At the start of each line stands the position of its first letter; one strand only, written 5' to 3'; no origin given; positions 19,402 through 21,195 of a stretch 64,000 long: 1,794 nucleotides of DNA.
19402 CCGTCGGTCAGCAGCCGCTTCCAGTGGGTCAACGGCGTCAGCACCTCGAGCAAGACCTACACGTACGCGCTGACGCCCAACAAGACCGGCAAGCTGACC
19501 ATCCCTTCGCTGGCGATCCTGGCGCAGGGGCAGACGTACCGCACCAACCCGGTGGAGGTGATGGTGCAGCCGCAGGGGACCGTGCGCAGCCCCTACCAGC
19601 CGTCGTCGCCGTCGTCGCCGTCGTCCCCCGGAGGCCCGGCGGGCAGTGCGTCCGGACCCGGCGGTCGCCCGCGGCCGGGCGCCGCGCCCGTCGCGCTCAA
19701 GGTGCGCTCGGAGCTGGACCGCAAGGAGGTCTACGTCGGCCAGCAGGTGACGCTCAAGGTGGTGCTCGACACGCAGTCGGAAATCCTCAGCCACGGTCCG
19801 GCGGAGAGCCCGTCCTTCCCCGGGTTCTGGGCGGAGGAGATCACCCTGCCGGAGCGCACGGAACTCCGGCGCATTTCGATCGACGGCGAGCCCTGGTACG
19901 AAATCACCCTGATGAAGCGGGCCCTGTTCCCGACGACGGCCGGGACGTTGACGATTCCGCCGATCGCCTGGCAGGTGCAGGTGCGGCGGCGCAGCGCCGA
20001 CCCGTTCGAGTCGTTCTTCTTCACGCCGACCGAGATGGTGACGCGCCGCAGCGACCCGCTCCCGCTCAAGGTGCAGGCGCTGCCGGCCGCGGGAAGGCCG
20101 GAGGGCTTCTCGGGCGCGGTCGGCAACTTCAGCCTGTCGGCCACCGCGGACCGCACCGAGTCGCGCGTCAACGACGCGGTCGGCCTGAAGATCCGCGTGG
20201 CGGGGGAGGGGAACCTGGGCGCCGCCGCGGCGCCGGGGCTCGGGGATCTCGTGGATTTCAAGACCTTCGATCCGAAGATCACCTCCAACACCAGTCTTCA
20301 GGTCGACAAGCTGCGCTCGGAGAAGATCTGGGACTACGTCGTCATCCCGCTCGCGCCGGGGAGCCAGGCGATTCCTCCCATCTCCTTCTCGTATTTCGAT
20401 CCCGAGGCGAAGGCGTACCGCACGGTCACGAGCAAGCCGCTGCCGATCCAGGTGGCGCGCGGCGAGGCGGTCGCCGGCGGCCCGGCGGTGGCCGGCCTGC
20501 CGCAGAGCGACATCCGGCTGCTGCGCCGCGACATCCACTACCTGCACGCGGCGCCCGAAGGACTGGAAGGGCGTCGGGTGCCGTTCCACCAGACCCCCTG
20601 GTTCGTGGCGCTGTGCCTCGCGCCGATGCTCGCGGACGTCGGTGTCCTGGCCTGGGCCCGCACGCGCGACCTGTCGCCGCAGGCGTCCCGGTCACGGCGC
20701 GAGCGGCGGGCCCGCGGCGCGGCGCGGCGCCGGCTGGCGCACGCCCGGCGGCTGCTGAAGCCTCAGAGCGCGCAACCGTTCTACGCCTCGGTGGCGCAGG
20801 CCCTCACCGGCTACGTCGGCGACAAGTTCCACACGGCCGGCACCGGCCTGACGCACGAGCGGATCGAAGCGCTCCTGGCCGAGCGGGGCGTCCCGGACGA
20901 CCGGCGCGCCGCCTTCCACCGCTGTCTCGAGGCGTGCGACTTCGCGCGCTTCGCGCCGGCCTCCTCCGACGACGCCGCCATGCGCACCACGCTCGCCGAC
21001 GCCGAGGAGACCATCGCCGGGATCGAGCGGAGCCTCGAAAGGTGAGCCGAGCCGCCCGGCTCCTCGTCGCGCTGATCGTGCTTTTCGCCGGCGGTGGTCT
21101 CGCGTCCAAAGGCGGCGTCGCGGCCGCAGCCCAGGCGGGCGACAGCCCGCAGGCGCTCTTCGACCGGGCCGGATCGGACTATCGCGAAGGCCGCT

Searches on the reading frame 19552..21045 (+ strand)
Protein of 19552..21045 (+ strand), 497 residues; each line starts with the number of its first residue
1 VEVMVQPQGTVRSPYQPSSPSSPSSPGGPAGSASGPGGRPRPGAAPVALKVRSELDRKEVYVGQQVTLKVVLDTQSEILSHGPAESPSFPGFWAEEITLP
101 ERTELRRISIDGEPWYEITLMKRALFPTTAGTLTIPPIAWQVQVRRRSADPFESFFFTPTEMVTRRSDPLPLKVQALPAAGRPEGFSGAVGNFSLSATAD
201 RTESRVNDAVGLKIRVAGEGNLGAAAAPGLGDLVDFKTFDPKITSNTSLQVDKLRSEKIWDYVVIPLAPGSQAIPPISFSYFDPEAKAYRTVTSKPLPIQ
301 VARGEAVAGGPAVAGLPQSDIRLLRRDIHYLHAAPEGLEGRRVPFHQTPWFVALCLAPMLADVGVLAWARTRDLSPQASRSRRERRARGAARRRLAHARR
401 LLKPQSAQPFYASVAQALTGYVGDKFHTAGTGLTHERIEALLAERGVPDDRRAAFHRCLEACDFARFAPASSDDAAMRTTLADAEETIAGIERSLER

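Call 78: search_protein_families(library=pfam, proteins=[window:19552-21045:+], max_evalue=0.00001)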
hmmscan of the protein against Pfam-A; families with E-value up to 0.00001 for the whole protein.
window:19552-21045:+ (497 aa): 1 family
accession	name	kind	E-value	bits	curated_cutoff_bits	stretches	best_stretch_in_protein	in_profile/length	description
PF13584.12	BatD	-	4.8e-22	78.8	24.1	1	197-301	1-92/92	BatD DUF11 like domain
